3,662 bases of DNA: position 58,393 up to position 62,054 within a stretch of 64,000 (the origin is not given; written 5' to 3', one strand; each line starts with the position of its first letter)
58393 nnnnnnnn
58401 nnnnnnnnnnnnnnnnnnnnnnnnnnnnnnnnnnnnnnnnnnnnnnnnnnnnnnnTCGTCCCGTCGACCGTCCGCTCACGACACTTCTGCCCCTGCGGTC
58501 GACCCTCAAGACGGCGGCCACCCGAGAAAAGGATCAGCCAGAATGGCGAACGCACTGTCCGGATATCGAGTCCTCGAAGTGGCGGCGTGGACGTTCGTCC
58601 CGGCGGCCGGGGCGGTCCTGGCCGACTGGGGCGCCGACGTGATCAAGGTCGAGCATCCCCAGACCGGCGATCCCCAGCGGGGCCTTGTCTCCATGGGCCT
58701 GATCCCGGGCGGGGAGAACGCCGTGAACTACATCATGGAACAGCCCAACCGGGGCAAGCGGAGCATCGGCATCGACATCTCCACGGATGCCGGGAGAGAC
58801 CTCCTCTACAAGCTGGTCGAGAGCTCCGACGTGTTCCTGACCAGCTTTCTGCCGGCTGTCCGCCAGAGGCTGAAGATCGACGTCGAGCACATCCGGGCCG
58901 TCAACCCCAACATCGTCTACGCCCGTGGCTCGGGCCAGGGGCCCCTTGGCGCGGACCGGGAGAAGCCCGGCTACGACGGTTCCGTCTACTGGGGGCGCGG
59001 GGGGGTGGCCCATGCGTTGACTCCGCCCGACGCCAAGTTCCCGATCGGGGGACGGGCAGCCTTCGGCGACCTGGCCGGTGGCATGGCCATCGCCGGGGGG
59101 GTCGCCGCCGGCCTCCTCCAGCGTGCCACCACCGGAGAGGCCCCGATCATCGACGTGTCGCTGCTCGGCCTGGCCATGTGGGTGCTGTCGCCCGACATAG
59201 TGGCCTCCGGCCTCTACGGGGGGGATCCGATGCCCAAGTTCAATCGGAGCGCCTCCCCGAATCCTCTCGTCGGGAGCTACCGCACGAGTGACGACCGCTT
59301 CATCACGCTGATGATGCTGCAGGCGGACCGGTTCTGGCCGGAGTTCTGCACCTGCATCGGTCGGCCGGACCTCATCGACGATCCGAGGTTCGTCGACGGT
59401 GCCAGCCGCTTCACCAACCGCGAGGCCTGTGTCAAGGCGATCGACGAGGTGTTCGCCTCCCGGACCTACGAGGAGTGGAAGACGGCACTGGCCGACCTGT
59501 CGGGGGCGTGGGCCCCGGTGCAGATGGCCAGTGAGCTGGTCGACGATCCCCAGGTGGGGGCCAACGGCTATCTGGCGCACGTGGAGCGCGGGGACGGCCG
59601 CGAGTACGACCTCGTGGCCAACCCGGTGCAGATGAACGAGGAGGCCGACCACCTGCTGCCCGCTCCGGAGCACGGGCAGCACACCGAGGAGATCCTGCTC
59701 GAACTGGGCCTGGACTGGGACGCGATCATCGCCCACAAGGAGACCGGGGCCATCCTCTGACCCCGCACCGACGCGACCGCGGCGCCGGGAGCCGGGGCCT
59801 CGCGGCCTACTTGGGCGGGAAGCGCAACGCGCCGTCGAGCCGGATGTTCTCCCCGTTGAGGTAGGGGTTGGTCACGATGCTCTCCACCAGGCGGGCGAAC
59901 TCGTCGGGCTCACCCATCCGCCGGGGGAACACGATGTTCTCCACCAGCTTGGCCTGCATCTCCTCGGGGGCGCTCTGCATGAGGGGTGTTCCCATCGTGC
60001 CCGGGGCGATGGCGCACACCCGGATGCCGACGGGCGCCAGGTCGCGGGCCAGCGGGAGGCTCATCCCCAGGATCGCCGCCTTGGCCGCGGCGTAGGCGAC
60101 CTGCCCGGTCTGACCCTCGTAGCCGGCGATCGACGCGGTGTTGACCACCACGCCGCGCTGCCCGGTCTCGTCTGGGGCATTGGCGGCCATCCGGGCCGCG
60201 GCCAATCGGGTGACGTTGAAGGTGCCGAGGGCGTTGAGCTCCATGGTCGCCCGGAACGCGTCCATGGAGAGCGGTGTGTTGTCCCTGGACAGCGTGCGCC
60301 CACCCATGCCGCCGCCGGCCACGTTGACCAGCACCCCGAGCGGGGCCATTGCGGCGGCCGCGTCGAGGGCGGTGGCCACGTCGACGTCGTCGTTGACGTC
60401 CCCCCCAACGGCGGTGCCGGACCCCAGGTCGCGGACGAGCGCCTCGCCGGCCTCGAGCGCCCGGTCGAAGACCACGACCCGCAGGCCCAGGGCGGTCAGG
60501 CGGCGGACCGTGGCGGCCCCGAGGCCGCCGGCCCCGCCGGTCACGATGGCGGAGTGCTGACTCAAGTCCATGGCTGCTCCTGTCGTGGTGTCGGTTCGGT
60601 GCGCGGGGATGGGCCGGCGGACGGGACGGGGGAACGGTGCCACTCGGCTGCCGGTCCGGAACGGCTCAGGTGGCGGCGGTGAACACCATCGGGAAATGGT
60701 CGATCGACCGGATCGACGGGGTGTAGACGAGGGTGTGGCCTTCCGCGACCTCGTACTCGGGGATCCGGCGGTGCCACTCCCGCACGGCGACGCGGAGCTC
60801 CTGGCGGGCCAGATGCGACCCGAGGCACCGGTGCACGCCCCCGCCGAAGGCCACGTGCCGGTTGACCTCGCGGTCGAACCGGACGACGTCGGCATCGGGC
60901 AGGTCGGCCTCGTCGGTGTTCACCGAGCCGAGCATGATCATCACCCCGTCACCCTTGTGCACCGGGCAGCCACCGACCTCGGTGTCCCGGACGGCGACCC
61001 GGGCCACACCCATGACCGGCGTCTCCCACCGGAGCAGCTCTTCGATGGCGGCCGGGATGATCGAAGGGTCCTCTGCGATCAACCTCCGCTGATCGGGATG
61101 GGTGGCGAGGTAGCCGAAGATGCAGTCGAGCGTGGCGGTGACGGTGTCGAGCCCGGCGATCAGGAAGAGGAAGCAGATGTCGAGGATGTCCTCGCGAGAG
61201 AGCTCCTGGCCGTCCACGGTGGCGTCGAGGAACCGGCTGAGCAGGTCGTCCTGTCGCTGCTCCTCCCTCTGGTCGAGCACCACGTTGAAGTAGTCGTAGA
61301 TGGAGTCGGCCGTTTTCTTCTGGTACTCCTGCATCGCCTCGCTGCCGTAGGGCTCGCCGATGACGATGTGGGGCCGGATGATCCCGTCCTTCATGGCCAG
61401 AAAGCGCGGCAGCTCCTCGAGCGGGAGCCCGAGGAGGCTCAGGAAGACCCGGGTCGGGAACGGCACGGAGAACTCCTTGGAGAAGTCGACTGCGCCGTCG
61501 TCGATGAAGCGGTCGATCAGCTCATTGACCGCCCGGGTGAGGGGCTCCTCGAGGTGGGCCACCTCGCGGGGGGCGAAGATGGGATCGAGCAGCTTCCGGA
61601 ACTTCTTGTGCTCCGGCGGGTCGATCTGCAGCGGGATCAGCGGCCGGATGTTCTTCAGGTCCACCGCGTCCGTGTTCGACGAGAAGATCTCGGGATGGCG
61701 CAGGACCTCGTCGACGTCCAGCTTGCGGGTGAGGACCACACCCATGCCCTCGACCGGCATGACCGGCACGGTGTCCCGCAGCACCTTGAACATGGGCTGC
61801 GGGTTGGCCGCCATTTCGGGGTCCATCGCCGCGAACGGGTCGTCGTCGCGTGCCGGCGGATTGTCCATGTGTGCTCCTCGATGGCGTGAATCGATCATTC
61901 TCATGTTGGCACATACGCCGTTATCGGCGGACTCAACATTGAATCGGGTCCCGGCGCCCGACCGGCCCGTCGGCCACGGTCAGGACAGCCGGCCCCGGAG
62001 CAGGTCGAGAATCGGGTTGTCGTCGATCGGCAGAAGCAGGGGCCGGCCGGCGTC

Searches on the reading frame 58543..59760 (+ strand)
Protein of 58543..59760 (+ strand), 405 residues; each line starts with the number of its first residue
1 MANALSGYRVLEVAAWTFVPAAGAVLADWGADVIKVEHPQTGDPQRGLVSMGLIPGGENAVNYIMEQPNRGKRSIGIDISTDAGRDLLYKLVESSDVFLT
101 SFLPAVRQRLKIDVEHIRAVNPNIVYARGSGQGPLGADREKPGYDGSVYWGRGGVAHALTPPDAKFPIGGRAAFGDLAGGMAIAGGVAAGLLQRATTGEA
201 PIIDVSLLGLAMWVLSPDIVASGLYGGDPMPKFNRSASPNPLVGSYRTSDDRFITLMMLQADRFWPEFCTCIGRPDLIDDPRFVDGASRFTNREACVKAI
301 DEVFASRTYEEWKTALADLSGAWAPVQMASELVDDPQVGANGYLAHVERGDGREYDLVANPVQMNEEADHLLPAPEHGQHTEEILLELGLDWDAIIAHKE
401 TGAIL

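Call 3: search_protein_families(library=pfam, proteins=[window:58543-59760:+], max_evalue=1)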
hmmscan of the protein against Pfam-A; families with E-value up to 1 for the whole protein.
window:58543-59760:+ (405 aa): 1 family
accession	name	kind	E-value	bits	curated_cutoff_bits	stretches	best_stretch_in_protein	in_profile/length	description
PF02515.22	CoA_transf_3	-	1.2e-89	301.5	23.3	1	5-381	1-366/366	CoA-transferase family III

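Call 4: search_protein_families(library=ncbifam, proteins=[window:58543-59760:+], max_evalue=1)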
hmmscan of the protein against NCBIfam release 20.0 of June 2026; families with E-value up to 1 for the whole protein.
window:58543-59760:+ (405 aa): 7 families
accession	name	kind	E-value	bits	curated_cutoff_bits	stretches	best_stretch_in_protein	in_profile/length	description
NF003809.0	PRK05398.1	subfamily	1.1e-47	162.5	442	2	1-207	1-200/416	formyl-CoA transferase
TIGR03253.1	oxalate_frc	equivalog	8.9e-45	153.1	504.2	2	3-206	2-198/416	formyl-CoA transferase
NF052585.1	SucGlutTfsCaiB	equivalog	1.1e-44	152.7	750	1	4-388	7-388/394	succinate--glutarate CoA-transferase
NF041294.1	Scnl_mescCoAtase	equivalog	4.1e-33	115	700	1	3-385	2-380/381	succinyl-CoA:mesaconate CoA-transferase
NF008511.0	PRK11430.1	equivalog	4.4e-33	114.9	522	1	7-384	12-375/381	CoA:oxalate CoA-transferase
NF002914.1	PRK03525.1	equivalog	6.3e-25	87.9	413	1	5-403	10-396/400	L-carnitine CoA-transferase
TIGR04253.1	mesacon_CoA_iso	equivalog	6.7e-15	55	725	1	5-389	3-385/403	2-methylfumaryl-CoA isomerase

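Call 14: find_homologous_proteins(query=window:58543-59760:+, max_evalue=1e-10)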
Query window:58543-59760:+ (405 aa): 7996 proteins with E <= 1e-10 among 8000 candidates; the best 120 are listed.
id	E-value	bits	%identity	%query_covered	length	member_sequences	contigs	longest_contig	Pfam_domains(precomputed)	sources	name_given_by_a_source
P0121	1.9e-268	908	99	99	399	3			PF02515.23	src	-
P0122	1.6e-247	839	91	100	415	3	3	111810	PF02515.23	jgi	jgi:crotonobetainyl-CoA:carnitine CoA-transferase CaiB-like acyl-CoA transferase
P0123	4.5e-246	834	90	100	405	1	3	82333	PF02515.23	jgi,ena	jgi:crotonobetainyl-CoA:carnitine CoA-transferase CaiB-like acyl-CoA transferase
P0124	9.8e-246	833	89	100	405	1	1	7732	PF02515.23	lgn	-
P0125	1.2e-245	833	90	100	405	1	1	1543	PF02515.23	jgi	jgi:crotonobetainyl-CoA:carnitine CoA-transferase CaiB-like acyl-CoA transferase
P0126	2.8e-245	832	89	100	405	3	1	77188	PF02515.23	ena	-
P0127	2.8e-243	825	87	100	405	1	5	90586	PF02515.23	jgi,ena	jgi:crotonobetainyl-CoA:carnitine CoA-transferase CaiB-like acyl-CoA transferase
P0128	2.8e-242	822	88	100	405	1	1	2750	PF02515.23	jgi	jgi:crotonobetainyl-CoA:carnitine CoA-transferase CaiB-like acyl-CoA transferase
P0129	1.5e-241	819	88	100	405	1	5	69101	PF02515.23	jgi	jgi:crotonobetainyl-CoA:carnitine CoA-transferase CaiB-like acyl-CoA transferase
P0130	1.6e-241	819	87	100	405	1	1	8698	PF02515.23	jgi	jgi:crotonobetainyl-CoA:carnitine CoA-transferase CaiB-like acyl-CoA transferase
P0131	5.9e-241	817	87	100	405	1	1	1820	PF02515.23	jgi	jgi:crotonobetainyl-CoA:carnitine CoA-transferase CaiB-like acyl-CoA transferase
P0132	1.5e-240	816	86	100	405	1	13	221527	PF02515.23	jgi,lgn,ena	jgi:crotonobetainyl-CoA:carnitine CoA-transferase CaiB-like acyl-CoA transferase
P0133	2.2e-240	815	88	100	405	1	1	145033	PF02515.23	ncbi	ncbi:MAG: CaiB/BaiF CoA transferase family protein [Acidimicrobiales bacterium]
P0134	2.2e-240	815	86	100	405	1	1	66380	PF02515.23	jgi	jgi:crotonobetainyl-CoA:carnitine CoA-transferase CaiB-like acyl-CoA transferase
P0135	1.0e-239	813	86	100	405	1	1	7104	PF02515.23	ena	-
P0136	1.6e-239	813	87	100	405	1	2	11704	PF02515.23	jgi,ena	jgi:crotonobetainyl-CoA:carnitine CoA-transferase CaiB-like acyl-CoA transferase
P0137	1.7e-239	812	86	100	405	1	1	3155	PF02515.23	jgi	-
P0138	3.3e-239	812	87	100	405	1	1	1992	PF02515.23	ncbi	-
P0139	3.6e-239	811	86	100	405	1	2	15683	PF02515.23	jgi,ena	jgi:crotonobetainyl-CoA:carnitine CoA-transferase CaiB-like acyl-CoA transferase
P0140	5.1e-239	811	86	100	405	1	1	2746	PF02515.23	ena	-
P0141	1.3e-238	810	86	100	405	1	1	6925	PF02515.23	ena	-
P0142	6.3e-238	807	86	100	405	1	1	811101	PF02515.23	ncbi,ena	-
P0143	7.6e-238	807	86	100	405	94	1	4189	PF02515.23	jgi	jgi:crotonobetainyl-CoA:carnitine CoA-transferase CaiB-like acyl-CoA transferase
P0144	9.9e-238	807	86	100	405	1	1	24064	PF02515.23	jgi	jgi:crotonobetainyl-CoA:carnitine CoA-transferase CaiB-like acyl-CoA transferase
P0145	1.0e-237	807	86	100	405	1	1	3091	PF02515.23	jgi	jgi:crotonobetainyl-CoA:carnitine CoA-transferase CaiB-like acyl-CoA transferase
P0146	1.4e-237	806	86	100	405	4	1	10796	PF02515.23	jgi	jgi:crotonobetainyl-CoA:carnitine CoA-transferase CaiB-like acyl-CoA transferase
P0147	2.6e-237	805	86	100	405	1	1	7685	PF02515.23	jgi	jgi:crotonobetainyl-CoA:carnitine CoA-transferase CaiB-like acyl-CoA transferase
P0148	4.9e-237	804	85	100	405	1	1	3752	PF02515.23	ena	-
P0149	9.4e-237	803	86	100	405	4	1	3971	PF02515.23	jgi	jgi:crotonobetainyl-CoA:carnitine CoA-transferase CaiB-like acyl-CoA transferase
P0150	1.1e-236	803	86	100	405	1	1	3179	PF02515.23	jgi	jgi:crotonobetainyl-CoA:carnitine CoA-transferase CaiB-like acyl-CoA transferase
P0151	2.2e-236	802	87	100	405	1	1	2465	PF02515.23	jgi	jgi:crotonobetainyl-CoA:carnitine CoA-transferase CaiB-like acyl-CoA transferase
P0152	1.4e-235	800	85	100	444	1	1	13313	PF02515.23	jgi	jgi:crotonobetainyl-CoA:carnitine CoA-transferase CaiB-like acyl-CoA transferase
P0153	1.6e-235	799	86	100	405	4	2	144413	PF02515.23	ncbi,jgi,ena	ncbi:MAG TPA: CoA transferase [Acidimicrobiales bacterium]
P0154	1.2e-234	797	86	100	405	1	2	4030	PF02515.23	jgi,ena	-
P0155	3.2e-234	795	85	100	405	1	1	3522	PF02515.23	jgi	-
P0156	6.4e-234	794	85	100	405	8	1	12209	PF02515.23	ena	-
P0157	1.2e-233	793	85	100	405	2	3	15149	PF02515.23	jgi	jgi:crotonobetainyl-CoA:carnitine CoA-transferase CaiB-like acyl-CoA transferase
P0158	1.6e-233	793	85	100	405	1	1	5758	PF02515.23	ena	-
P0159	1.8e-233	793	83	100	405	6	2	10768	PF02515.23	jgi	jgi:crotonobetainyl-CoA:carnitine CoA-transferase CaiB-like acyl-CoA transferase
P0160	2.1e-233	792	85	100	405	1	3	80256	PF02515.23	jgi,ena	-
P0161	4.7e-233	791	85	100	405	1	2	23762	PF02515.23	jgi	jgi:crotonobetainyl-CoA:carnitine CoA-transferase CaiB-like acyl-CoA transferase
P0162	5.6e-233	791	85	100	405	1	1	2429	PF02515.23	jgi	jgi:crotonobetainyl-CoA:carnitine CoA-transferase CaiB-like acyl-CoA transferase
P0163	8.7e-233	790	84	100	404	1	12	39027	PF02515.23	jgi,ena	jgi:crotonobetainyl-CoA:carnitine CoA-transferase CaiB-like acyl-CoA transferase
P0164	1.6e-232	790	85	100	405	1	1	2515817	PF02515.23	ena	-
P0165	3.1e-232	789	85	100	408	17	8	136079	PF02515.23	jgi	jgi:crotonobetainyl-CoA:carnitine CoA-transferase CaiB-like acyl-CoA transferase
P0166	3.1e-232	789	83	100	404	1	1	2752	PF02515.23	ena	-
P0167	3.7e-232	788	85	100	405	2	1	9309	PF02515.23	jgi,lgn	jgi:crotonobetainyl-CoA:carnitine CoA-transferase CaiB-like acyl-CoA transferase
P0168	6.0e-232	788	84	100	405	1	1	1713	PF02515.23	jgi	-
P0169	6.1e-232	788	83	100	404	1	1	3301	PF02515.23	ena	-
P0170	9.1e-232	787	83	100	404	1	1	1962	PF02515.23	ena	-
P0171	1.1e-231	787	85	100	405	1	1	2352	PF02515.23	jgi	jgi:crotonobetainyl-CoA:carnitine CoA-transferase CaiB-like acyl-CoA transferase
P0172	1.7e-231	786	85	100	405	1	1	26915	PF02515.23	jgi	-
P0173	1.7e-231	786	84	100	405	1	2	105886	PF02515.23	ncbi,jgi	ncbi:MAG: CoA transferase [Acidimicrobiales bacterium]|jgi:crotonobetainyl-CoA:carnitine CoA-transfe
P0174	2.4e-231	786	84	100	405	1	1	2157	PF02515.23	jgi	jgi:crotonobetainyl-CoA:carnitine CoA-transferase CaiB-like acyl-CoA transferase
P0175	4.4e-231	785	84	100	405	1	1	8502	PF02515.23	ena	-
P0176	4.4e-231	785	84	100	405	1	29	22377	PF02515.23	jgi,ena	-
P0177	6.1e-231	784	84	100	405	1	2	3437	PF02515.23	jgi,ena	-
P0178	8.0e-231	784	84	100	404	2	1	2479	PF02515.23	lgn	-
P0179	8.5e-231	784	84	100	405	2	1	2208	PF02515.23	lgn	-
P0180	9.0e-231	784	84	100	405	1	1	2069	PF02515.23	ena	-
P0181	9.7e-231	784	84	100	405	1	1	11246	PF02515.23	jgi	jgi:crotonobetainyl-CoA:carnitine CoA-transferase CaiB-like acyl-CoA transferase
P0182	1.2e-230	783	83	100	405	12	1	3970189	PF02515.23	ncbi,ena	-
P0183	1.2e-230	783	84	100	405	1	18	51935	PF02515.23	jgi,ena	jgi:crotonobetainyl-CoA:carnitine CoA-transferase CaiB-like acyl-CoA transferase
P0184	3.2e-230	782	84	100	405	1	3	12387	PF02515.23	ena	-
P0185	3.3e-230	782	84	100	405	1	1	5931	PF02515.23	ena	-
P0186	3.7e-230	782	84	100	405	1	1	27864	PF02515.23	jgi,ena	-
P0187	3.9e-230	782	84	100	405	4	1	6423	PF02515.23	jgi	jgi:crotonobetainyl-CoA:carnitine CoA-transferase CaiB-like acyl-CoA transferase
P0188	4.1e-230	782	84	100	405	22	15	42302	PF02515.23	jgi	jgi:crotonobetainyl-CoA:carnitine CoA-transferase CaiB-like acyl-CoA transferase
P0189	5.7e-230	781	84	100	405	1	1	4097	PF02515.23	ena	-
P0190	6.3e-230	781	83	100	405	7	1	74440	PF02515.23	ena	-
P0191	1.2e-229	780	84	100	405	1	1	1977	PF02515.23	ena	-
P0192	1.7e-229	780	84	100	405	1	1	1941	PF02515.23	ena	-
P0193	1.9e-229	779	84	100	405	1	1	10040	PF02515.23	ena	-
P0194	2.2e-229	779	83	100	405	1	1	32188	PF02515.23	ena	-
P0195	3.0e-229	779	84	100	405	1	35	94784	PF02515.23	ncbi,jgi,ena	jgi:crotonobetainyl-CoA:carnitine CoA-transferase CaiB-like acyl-CoA transferase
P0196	3.7e-229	778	84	100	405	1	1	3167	PF02515.23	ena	-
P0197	4.6e-229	778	83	100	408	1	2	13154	PF02515.23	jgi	jgi:crotonobetainyl-CoA:carnitine CoA-transferase CaiB-like acyl-CoA transferase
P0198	9.2e-229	777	83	100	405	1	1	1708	PF02515.23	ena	-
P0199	9.8e-229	777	83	100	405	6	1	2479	PF02515.23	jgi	-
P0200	3.1e-228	775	83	100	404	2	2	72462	PF02515.23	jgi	jgi:crotonobetainyl-CoA:carnitine CoA-transferase CaiB-like acyl-CoA transferase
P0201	3.6e-228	775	84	100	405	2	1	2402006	PF02515.23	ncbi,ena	-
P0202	3.7e-228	775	82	100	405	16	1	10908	PF02515.23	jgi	jgi:crotonobetainyl-CoA:carnitine CoA-transferase CaiB-like acyl-CoA transferase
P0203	5.6e-228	775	83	100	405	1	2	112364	PF02515.23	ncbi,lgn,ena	-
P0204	1.3e-227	773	83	100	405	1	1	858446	PF02515.23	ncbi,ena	-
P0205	2.4e-227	773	84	100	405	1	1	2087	PF02515.23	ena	-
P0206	1.9e-226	770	82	100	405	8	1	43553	PF02515.23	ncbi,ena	-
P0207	3.1e-226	769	83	99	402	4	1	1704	PF02515.23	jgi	jgi:crotonobetainyl-CoA:carnitine CoA-transferase CaiB-like acyl-CoA transferase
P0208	5.9e-226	768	81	100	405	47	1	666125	PF02515.23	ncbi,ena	-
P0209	8.8e-226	767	82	100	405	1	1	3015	PF02515.23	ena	-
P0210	9.9e-226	767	82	100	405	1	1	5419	PF02515.23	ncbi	-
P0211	2.5e-225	766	82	100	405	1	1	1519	PF02515.23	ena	-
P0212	4.3e-225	765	81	100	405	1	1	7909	PF02515.23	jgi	jgi:crotonobetainyl-CoA:carnitine CoA-transferase CaiB-like acyl-CoA transferase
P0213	1.1e-224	764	82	100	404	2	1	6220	PF02515.23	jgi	jgi:crotonobetainyl-CoA:carnitine CoA-transferase CaiB-like acyl-CoA transferase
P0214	1.4e-224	763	81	100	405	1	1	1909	PF02515.23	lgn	-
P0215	1.5e-224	763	82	100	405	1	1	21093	PF02515.23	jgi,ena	-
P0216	5.7e-224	761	82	100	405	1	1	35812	PF02515.23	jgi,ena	-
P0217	5.3e-223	758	81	100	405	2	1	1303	PF02515.23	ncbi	-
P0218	5.8e-223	758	81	100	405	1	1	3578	PF02515.23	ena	-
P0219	3.1e-222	756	81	100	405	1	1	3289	PF02515.23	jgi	jgi:crotonobetainyl-CoA:carnitine CoA-transferase CaiB-like acyl-CoA transferase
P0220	8.6e-222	754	82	100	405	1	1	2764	PF02515.23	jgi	jgi:crotonobetainyl-CoA:carnitine CoA-transferase CaiB-like acyl-CoA transferase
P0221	2.0e-221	753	80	100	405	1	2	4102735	PF02515.23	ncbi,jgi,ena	jgi:crotonobetainyl-CoA:carnitine CoA-transferase CaiB-like acyl-CoA transferase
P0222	3.7e-221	752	81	100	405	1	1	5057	PF02515.23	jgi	jgi:crotonobetainyl-CoA:carnitine CoA-transferase CaiB-like acyl-CoA transferase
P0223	3.2e-220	749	80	100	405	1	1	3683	PF02515.23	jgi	jgi:crotonobetainyl-CoA:carnitine CoA-transferase CaiB-like acyl-CoA transferase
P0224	5.7e-220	748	80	100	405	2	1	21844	PF02515.23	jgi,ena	-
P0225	1.4e-219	747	81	100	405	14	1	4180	PF02515.23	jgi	-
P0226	1.8e-219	747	80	100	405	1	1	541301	PF02515.23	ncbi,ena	-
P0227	2.2e-219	746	80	100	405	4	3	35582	PF02515.23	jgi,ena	-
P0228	2.4e-219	746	80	100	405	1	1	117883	PF02515.23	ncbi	-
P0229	1.4e-218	744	81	100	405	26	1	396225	PF02515.23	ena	-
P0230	2.3e-218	743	80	100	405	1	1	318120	PF02515.23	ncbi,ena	-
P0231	3.3e-218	742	81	100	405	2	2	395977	PF02515.23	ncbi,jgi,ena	jgi:crotonobetainyl-CoA:carnitine CoA-transferase CaiB-like acyl-CoA transferase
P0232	3.9e-218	742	81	100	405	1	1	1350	PF02515.23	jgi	jgi:crotonobetainyl-CoA:carnitine CoA-transferase CaiB-like acyl-CoA transferase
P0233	7.1e-218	741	80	100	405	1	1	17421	PF02515.23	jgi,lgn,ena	-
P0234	7.5e-218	741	80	100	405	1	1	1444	PF02515.23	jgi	jgi:crotonobetainyl-CoA:carnitine CoA-transferase CaiB-like acyl-CoA transferase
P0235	1.3e-217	740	80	100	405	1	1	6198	PF02515.23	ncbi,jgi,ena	jgi:crotonobetainyl-CoA:carnitine CoA-transferase CaiB-like acyl-CoA transferase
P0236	1.3e-217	740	80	100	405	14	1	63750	PF02515.23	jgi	jgi:crotonobetainyl-CoA:carnitine CoA-transferase CaiB-like acyl-CoA transferase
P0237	1.6e-217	740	80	100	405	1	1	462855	PF02515.23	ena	-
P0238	2.6e-217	739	80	100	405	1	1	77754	PF02515.23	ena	-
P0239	2.8e-217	739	80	100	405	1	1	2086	PF02515.23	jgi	-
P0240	2.8e-217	739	80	100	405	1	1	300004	PF02515.23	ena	-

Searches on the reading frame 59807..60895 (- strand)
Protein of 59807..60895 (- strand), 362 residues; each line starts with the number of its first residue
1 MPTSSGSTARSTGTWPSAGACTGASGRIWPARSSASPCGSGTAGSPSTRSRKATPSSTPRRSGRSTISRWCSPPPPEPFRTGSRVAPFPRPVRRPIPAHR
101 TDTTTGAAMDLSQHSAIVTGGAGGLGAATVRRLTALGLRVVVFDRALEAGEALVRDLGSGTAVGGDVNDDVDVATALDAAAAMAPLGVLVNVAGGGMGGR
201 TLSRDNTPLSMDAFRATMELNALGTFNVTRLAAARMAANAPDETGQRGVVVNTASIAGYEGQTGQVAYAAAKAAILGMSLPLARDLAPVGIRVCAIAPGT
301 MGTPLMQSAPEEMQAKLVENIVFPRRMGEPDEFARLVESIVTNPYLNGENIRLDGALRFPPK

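Call 28: search_protein_families(library=pfam, proteins=[window:59807-60895:-], max_evalue=0.01)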
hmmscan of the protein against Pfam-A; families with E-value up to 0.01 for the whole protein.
window:59807-60895:- (362 aa): 5 families
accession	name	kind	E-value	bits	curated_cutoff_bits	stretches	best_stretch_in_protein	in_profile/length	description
PF00106.31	adh_short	-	2.3e-39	135.3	26.6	1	116-312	3-193/195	short chain dehydrogenase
PF13561.12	adh_short_C2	-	1e-31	110.8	27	1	122-355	3-233/236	Enoyl-(Acyl carrier protein) reductase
PF01370.27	Epimerase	-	9.9e-06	25.6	20.9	1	117-194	2-73/240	NAD dependent epimerase/dehydratase family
PF08659.16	KR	-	1.7e-05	25.3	22.6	1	117-275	4-156/180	KR domain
PF01073.25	3Beta_HSD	-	0.0086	15.6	22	0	117-193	1-80/280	3-beta hydroxysteroid dehydrogenase/isomerase family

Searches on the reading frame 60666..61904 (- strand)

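Call 70: search_protein_families(library=ncbifam, proteins=[window:60666-61904:-], max_evalue=0.00001)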
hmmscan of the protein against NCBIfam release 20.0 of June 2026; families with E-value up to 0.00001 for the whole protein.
window:60666-61904:- (412 aa): 9 families
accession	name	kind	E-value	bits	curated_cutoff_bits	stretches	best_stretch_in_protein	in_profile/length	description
TIGR04538.1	P450_cycloAA_1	subfamily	1.8e-43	148.9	500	1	27-389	3-374/395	cytochrome P450, cyclodipeptide synthase-associated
NF045816.1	PentlenlactSyn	equivalog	1e-40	139.7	700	1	96-387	88-372/396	pentalenolactone synthase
NF041177.1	Cyp119_Thmprot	equivalog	5.5e-36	124.1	680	1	92-388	69-347/368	cytochrome P450 Cyp119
NF041802.1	P450_SolI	exception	1.3e-35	122.7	850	1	92-402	110-416/424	solanimycin biosynthesis cytochrome P450 SolI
TIGR04515.1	P450_rel_GT_act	subfamily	1.2e-25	90.7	343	1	20-386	18-364/386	P450-derived glycosyltransferase activator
TIGR04458.1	CYP450_TxtE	equivalog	4.2e-19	68.5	500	1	92-389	85-383/403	4-nitrotryptophan synthase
NF045812.1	PentlenOxigase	equivalog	1.6e-11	43.7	800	1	198-373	205-401/444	pentalenene oxygenase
NF051859.1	AlbFlvMonOxTrpSyn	equivalog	7.1e-09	34.7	700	1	97-279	106-299/457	bifunctional albaflavenone monooxygenase/terpene synthase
NF050147.1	aminopyruv_ApyO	equivalog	2.7e-06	26.3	525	0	97-375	86-387/444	RiPP biosynthesis cytochrome P450 ApyO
